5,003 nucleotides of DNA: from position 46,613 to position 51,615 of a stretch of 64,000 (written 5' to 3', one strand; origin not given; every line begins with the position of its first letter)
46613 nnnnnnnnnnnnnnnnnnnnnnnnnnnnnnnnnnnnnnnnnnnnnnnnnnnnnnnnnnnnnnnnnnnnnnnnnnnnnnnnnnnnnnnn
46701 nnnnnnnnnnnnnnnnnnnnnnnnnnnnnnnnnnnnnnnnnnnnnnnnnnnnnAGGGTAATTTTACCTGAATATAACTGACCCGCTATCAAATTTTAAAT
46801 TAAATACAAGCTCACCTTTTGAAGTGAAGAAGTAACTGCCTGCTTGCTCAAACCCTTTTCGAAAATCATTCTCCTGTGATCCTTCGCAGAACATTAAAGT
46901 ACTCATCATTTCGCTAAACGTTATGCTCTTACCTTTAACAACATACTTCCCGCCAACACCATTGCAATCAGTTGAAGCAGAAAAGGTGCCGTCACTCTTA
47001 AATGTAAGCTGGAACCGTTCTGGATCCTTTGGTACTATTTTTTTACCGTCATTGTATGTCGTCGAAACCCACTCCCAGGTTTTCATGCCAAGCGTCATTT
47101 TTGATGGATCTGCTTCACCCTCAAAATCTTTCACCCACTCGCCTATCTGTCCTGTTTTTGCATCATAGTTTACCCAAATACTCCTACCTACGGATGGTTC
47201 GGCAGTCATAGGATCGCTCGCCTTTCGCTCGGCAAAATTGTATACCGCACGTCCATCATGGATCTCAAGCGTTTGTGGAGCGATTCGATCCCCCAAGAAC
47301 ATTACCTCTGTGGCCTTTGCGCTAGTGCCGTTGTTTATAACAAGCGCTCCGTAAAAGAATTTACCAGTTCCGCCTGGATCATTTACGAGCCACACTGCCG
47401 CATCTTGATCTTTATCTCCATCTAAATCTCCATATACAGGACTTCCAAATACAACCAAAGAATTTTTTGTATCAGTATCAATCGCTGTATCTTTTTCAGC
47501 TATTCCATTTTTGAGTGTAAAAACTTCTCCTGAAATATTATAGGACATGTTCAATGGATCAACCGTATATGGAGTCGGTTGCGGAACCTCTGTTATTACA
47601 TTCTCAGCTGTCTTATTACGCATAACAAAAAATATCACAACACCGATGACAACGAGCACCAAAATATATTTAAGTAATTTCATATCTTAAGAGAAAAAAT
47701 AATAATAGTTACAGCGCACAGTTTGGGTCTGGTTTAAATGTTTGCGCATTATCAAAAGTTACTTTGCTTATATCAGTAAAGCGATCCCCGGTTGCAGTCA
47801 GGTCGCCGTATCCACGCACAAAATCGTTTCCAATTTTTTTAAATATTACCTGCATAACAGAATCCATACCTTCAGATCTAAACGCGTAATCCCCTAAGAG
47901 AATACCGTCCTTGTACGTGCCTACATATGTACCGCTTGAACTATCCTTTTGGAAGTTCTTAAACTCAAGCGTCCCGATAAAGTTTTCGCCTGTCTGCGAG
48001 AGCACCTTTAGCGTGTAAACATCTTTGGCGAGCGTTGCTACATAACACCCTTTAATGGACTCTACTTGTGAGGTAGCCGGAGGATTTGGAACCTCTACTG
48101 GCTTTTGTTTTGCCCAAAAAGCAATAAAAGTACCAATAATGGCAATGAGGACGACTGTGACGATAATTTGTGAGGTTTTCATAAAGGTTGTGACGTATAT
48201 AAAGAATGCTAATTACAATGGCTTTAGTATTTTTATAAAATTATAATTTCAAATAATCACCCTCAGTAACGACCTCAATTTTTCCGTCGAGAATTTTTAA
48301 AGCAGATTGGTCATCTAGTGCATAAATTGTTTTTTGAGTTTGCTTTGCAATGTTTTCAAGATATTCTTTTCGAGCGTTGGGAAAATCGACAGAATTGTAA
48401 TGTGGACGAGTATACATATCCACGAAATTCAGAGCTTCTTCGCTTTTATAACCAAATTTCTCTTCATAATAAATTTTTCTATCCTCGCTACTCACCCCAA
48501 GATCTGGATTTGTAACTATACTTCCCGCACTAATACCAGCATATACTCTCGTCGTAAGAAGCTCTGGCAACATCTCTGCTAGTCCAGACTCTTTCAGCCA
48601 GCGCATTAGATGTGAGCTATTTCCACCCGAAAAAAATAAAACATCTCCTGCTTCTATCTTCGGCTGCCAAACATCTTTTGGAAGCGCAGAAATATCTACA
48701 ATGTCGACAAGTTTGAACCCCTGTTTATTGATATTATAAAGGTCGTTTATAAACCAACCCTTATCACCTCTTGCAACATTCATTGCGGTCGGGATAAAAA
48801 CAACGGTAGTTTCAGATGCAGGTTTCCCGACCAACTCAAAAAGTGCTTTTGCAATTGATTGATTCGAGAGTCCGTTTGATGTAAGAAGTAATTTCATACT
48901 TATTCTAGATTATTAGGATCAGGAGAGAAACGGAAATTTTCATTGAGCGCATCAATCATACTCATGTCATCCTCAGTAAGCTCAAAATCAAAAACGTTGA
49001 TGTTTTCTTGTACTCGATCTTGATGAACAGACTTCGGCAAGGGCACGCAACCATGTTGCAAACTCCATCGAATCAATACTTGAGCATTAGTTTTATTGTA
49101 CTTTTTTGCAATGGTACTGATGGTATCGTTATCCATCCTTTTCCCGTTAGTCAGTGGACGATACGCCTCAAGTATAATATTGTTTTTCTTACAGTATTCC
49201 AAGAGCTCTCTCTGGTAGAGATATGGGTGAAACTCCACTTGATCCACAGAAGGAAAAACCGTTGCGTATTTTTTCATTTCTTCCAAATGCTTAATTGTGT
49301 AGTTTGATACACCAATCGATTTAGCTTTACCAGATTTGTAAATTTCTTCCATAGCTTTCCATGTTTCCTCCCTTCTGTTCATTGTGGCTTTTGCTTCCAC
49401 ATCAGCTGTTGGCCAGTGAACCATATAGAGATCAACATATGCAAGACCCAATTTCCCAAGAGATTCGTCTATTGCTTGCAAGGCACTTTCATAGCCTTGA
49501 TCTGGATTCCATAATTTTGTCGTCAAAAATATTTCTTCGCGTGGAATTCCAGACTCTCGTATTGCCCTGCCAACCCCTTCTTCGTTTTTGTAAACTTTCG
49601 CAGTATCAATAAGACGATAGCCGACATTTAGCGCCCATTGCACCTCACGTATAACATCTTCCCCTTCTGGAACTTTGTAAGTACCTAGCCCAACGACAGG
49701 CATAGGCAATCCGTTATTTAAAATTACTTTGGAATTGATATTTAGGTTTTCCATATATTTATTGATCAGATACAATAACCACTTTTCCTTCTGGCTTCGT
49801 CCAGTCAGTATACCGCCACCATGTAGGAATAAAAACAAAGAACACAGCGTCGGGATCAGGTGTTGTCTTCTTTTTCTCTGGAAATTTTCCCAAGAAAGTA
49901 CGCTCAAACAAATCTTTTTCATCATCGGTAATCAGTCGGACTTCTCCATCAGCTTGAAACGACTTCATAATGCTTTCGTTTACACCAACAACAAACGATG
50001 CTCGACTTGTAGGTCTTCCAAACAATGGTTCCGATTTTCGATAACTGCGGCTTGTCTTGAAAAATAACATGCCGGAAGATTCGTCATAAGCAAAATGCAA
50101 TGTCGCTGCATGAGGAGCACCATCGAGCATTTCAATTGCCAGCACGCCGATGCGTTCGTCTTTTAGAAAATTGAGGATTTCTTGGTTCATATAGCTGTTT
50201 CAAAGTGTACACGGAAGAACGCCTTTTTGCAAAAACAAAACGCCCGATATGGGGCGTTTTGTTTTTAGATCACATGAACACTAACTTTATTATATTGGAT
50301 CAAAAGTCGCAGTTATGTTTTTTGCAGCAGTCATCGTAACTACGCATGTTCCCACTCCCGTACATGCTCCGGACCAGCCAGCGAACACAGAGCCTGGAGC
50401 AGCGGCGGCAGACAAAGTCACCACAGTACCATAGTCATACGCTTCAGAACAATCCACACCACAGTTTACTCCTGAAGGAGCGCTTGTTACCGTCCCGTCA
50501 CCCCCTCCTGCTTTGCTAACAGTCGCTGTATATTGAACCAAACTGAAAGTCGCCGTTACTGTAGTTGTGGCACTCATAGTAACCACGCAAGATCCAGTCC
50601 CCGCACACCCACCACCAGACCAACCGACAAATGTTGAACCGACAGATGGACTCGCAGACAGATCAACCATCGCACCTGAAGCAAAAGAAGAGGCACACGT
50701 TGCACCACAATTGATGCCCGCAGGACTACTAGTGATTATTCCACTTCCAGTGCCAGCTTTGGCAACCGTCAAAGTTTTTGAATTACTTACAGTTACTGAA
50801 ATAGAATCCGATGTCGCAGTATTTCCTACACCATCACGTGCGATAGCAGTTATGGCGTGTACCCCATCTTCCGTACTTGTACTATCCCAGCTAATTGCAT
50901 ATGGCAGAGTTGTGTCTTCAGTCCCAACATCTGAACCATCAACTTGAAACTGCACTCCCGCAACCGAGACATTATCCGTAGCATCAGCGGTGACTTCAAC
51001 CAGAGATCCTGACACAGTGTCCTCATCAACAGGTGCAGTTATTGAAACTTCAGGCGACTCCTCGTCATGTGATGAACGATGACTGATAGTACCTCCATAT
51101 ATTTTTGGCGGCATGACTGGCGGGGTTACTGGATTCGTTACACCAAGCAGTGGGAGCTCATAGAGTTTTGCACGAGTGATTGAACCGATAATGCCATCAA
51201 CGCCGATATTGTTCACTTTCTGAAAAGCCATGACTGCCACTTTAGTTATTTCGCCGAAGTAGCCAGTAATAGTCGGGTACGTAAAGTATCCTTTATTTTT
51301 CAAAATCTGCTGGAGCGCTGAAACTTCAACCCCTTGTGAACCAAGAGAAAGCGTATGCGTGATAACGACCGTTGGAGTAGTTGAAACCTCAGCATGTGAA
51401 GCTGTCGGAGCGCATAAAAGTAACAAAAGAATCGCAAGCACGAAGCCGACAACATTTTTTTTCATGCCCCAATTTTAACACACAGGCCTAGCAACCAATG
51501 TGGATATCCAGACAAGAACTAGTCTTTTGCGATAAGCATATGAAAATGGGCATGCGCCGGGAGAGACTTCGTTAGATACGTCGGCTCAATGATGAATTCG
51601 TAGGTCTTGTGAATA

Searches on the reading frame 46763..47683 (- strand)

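Call 87: search_protein_families(library=pfam, proteins=[window:46763-47683:-], max_evalue=0.0001)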
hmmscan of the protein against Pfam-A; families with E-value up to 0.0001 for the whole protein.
window:46763-47683:- (306 aa): 1 family
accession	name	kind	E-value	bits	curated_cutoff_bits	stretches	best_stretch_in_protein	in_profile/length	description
PF03724.22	META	-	2.8e-15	56.7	24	1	204-293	8-96/109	META domain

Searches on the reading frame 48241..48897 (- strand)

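Call 87: search_protein_families(library=pfam, proteins=[window:48241-48897:-], max_evalue=0.0001)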
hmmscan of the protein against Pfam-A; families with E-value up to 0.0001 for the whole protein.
window:48241-48897:- (218 aa): 1 family
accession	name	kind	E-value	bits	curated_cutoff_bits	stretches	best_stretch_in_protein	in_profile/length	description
PF03575.23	Peptidase_S51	-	8.8e-33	114.1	23.9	1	3-209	1-205/206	Peptidase family S51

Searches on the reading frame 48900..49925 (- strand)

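Call 87: search_protein_families(library=pfam, proteins=[window:48900-49925:-], max_evalue=0.0001)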
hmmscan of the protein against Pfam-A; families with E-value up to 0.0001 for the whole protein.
window:48900-49925:- (341 aa): 1 family
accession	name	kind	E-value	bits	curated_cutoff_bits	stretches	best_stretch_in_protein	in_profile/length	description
PF00248.27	Aldo_ket_red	-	6.1e-60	203.2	24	1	79-329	3-291/291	Aldo/keto reductase family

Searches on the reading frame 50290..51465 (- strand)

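Call 87: search_protein_families(library=pfam, proteins=[window:50290-51465:-], max_evalue=0.0001)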
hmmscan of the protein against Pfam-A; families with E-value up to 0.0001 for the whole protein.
window:50290-51465:- (391 aa): 3 families
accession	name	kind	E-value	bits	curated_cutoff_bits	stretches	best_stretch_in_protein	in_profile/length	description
PF17957.7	Big_7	-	4.8e-16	59.6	24.1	1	138-207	1-70/70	Bacterial Ig domain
PF01471.23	PG_binding_1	-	2.6e-15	56.8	23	1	45-101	2-57/57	Putative peptidoglycan binding domain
PF18998.6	Flg_new_2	-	1.4e-14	54.2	23.6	2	320-390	7-71/73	Divergent InlB B-repeat domain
